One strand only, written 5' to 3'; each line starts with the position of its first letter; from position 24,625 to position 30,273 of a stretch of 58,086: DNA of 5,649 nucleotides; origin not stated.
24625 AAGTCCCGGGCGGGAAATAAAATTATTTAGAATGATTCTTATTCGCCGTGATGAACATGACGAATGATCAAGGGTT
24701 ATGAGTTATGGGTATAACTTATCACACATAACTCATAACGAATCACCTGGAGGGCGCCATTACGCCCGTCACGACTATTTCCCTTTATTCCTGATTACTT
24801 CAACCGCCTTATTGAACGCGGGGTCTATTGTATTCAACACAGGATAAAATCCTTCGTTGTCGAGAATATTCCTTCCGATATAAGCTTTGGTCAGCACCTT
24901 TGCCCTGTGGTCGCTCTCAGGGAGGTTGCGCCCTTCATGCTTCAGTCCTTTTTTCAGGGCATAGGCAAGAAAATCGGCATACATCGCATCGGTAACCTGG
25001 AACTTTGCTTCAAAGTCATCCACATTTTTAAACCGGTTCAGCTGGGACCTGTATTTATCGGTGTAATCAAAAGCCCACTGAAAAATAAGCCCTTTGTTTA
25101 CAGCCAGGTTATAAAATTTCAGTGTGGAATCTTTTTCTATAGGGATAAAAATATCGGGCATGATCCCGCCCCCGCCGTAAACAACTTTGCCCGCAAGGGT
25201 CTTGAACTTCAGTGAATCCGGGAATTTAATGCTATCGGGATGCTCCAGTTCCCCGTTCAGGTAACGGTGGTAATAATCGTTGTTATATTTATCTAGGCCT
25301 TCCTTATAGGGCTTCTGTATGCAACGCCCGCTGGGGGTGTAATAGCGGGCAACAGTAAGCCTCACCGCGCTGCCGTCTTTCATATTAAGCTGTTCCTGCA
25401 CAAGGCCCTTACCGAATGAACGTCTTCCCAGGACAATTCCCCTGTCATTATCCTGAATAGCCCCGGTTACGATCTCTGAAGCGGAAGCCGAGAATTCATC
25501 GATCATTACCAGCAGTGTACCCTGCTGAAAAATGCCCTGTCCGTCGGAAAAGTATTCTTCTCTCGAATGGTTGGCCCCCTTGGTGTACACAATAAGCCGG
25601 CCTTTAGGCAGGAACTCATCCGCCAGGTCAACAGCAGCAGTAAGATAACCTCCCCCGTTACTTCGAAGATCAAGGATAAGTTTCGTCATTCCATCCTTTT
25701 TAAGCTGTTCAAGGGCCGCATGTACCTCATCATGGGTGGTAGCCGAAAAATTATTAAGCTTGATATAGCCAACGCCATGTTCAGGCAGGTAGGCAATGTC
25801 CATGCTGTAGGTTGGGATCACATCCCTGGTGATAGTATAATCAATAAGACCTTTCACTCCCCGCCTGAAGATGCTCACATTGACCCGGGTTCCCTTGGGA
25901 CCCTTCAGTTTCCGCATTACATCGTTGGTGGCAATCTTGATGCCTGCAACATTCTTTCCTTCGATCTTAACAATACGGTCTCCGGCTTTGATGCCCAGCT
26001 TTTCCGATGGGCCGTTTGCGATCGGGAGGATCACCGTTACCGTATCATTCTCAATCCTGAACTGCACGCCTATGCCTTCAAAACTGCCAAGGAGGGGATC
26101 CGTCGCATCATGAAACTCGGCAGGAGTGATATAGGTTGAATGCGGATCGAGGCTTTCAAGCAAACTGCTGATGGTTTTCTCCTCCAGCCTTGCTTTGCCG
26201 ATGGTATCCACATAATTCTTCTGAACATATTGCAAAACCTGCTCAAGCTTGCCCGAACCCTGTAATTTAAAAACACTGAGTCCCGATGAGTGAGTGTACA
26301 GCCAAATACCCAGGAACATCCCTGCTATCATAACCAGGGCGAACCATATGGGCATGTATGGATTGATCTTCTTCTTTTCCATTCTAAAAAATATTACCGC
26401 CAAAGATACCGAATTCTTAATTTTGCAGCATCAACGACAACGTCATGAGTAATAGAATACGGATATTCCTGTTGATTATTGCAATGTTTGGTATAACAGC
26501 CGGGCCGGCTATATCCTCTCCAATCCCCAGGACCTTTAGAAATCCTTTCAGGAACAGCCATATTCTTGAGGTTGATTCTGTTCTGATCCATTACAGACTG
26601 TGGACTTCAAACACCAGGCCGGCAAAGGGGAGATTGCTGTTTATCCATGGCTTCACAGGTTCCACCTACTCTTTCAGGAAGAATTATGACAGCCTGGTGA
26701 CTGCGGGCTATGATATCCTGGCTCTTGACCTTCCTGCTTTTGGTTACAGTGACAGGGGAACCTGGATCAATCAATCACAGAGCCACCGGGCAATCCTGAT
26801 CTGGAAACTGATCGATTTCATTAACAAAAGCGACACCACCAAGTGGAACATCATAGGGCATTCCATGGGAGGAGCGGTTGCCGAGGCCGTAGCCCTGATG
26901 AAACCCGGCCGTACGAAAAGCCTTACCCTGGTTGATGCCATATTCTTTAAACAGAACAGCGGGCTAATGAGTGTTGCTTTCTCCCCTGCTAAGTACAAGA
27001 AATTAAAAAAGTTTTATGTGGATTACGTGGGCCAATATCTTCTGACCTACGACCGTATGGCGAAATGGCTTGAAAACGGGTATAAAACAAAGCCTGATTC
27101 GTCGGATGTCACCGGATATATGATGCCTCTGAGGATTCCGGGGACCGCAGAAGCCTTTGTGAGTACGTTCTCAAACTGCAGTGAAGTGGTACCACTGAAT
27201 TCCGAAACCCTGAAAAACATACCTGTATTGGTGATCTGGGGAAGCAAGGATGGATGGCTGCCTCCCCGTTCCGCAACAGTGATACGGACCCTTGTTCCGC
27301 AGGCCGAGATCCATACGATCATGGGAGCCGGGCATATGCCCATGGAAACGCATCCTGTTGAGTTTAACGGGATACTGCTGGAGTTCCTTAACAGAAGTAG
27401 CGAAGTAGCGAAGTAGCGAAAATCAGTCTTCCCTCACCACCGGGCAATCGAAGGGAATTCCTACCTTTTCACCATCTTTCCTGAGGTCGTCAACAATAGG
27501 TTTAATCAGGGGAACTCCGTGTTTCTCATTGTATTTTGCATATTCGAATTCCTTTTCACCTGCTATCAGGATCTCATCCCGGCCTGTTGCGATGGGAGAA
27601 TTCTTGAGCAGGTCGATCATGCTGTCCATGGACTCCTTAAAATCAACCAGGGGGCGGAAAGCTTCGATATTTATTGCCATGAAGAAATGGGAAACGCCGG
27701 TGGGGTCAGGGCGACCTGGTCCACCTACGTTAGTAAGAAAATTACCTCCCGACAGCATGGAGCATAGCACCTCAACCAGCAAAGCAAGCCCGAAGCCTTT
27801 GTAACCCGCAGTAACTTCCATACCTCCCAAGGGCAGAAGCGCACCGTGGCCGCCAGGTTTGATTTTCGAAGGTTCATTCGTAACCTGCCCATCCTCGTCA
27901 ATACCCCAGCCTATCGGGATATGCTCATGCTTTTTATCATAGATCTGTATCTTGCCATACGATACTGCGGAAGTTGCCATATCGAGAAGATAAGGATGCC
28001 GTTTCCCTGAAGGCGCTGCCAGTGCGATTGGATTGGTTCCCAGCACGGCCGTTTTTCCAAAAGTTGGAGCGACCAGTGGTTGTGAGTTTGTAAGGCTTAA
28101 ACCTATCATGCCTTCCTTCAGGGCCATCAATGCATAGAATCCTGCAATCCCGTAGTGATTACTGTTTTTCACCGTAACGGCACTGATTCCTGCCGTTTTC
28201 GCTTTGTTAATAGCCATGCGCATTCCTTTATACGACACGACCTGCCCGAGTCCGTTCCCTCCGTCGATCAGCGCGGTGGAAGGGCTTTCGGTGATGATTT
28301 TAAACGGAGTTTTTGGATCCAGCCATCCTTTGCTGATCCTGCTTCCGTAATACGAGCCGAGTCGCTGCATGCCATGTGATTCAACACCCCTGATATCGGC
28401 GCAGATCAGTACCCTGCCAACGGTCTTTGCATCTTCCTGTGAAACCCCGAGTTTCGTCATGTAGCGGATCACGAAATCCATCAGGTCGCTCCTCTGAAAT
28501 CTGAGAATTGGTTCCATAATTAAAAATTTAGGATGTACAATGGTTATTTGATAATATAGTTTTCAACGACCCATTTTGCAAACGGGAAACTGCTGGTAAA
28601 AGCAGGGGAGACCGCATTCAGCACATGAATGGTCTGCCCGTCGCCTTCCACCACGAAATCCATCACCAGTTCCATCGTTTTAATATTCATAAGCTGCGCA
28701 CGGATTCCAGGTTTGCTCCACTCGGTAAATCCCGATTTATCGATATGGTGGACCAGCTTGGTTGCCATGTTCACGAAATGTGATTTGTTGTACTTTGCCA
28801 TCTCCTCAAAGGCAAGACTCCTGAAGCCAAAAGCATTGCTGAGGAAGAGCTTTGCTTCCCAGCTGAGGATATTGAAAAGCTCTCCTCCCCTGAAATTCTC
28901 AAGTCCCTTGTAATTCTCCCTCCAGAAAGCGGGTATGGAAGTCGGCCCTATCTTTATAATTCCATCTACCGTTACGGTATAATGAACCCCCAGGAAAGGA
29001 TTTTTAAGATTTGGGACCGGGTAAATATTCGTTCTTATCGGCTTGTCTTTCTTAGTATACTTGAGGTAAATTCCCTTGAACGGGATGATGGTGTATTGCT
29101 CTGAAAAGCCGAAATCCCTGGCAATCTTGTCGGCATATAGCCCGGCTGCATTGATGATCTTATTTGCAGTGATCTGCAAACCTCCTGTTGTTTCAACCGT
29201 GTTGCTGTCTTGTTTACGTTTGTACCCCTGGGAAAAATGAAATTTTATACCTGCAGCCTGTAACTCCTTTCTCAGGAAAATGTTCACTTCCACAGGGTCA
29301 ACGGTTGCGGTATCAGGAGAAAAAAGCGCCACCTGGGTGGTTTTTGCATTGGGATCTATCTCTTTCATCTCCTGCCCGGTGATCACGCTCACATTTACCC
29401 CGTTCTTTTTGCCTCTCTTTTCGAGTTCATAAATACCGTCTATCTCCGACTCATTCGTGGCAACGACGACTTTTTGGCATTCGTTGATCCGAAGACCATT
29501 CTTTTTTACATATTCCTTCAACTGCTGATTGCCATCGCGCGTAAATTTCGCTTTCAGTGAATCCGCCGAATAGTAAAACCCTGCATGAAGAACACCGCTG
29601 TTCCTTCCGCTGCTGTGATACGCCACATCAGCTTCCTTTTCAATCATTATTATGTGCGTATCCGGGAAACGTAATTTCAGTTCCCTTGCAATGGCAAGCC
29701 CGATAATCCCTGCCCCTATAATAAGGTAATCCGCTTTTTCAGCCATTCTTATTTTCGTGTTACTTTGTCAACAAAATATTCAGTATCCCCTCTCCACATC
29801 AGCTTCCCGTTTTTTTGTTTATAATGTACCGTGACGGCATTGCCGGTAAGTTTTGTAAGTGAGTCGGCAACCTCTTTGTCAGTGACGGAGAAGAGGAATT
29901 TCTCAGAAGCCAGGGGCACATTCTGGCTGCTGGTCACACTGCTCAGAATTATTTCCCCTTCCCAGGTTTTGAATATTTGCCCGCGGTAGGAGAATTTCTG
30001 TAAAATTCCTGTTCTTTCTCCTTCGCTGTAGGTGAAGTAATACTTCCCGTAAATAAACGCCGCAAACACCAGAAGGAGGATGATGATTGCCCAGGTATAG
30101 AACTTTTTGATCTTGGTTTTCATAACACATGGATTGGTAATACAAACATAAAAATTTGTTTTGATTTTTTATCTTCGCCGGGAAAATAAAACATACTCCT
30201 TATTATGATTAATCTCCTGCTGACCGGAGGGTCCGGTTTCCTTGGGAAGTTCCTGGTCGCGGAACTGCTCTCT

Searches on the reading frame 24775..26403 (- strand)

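Call 41: search_protein_families(library=pfam, proteins=[window:24775-26403:-], max_evalue=0.001)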
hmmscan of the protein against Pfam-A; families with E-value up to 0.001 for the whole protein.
window:24775-26403:- (542 aa): 4 families
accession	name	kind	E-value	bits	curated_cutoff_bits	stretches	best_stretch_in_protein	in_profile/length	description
PF03572.23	Peptidase_S41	-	8.1e-52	175.6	24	1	211-364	2-156/165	Peptidase family S41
PF13180.12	PDZ_2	-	7.1e-10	39.5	27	1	110-184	2-73/80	PDZ domain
PF17820.7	PDZ_6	-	5.6e-08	32.8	27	1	127-177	5-51/54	PDZ domain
PF00595.29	PDZ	-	6e-05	23.8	23.2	1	109-176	10-78/81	PDZ domain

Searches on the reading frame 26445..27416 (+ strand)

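Call 41: search_protein_families(library=pfam, proteins=[window:26445-27416:+], max_evalue=0.001)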
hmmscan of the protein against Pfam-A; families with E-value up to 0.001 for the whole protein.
window:26445-27416:+ (323 aa): 6 families
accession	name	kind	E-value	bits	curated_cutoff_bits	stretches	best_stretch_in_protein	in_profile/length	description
PF00561.26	Abhydrolase_1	-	1.3e-26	94.2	25.8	1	63-304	2-245/245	alpha/beta hydrolase fold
PF12697.13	Abhydrolase_6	-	1.9e-17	65.1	26.3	1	64-308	1-215/217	Alpha/beta hydrolase family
PF12146.15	Hydrolase_4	-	5.1e-13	49.3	27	1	59-299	2-234/239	Serine aminopeptidase, S33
PF12695.13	Abhydrolase_5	-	5.9e-06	26.6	27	0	127-153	51-78/164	Alpha/beta hydrolase family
PF07819.20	PGAP1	-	3.5e-05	24.1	24.3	0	127-154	86-113/233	PGAP1-like alpha/beta domain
PF03959.19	FSH1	-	0.00013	22.2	21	0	119-301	85-204/211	Serine hydrolase (FSH1)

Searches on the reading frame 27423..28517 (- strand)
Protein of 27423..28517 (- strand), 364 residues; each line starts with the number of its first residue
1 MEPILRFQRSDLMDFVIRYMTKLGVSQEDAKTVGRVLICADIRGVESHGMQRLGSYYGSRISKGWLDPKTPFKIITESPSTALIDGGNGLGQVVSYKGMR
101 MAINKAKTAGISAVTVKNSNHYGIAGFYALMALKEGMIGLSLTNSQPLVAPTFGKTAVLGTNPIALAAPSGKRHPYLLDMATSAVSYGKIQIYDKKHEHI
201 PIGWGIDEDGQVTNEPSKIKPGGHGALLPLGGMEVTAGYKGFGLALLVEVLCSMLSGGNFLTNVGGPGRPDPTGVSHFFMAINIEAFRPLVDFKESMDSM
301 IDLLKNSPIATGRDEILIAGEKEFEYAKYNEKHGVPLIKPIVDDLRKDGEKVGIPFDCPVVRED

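Call 41: search_protein_families(library=pfam, proteins=[window:27423-28517:-], max_evalue=0.001)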
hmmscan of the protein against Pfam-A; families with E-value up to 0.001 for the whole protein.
window:27423-28517:- (364 aa): 1 family
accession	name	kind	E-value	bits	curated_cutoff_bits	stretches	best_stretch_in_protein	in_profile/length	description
PF02615.19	Ldh_2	-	1.2e-118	396.6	38.8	1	9-345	3-332/333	Malate/L-lactate dehydrogenase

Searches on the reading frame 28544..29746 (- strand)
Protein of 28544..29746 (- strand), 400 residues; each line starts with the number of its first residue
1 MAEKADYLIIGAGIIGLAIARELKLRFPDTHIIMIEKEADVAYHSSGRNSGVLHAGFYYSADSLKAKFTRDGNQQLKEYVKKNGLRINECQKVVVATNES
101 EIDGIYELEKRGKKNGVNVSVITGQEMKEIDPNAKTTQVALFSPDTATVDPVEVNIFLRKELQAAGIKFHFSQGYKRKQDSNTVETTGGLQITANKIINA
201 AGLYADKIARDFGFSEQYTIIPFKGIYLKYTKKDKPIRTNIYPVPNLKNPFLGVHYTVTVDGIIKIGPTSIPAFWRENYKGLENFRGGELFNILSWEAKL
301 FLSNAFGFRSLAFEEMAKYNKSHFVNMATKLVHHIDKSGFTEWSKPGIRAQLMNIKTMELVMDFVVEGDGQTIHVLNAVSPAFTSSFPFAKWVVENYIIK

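Call 41: search_protein_families(library=pfam, proteins=[window:28544-29746:-], max_evalue=0.001)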
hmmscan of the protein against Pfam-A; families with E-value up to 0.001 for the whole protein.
window:28544-29746:- (400 aa): 3 families
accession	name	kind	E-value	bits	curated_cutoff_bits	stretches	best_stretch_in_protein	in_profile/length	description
PF01266.30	DAO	-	7.1e-50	170.9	27.9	1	6-395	1-352/353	FAD dependent oxidoreductase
PF07992.20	Pyr_redox_2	-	2e-07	31.2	26.1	0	6-100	2-91/291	Pyridine nucleotide-disulphide oxidoreductase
PF13738.12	Pyr_redox_3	-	0.001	18.9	30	0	8-39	1-31/305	Pyridine nucleotide-disulphide oxidoreductase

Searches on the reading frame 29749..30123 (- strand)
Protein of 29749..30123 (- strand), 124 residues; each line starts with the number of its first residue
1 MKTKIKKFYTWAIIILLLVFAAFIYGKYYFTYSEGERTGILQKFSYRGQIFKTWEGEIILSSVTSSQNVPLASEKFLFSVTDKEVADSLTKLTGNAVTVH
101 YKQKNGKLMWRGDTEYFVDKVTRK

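Call 41: search_protein_families(library=pfam, proteins=[window:29749-30123:-], max_evalue=0.001)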
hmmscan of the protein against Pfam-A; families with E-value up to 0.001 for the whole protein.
window:29749-30123:- (124 aa): 0 families

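Call 80: search_protein_families(library=ncbifam, proteins=[window:29749-30123:-], max_evalue=0.01)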
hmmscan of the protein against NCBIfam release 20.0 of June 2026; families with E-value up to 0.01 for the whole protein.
window:29749-30123:- (124 aa): 1 family
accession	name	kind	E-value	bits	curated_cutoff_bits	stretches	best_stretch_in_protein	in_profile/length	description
NF047878.1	Lsa26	equivalog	0.0011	18.5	300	1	31-102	8-78/217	surface adhesion protein Lsa26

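Call 81: search_protein_families(library=padloc, proteins=[window:29749-30123:-], max_evalue=0.01)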
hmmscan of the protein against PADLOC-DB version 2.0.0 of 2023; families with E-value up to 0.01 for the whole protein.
window:29749-30123:- (124 aa): 0 families
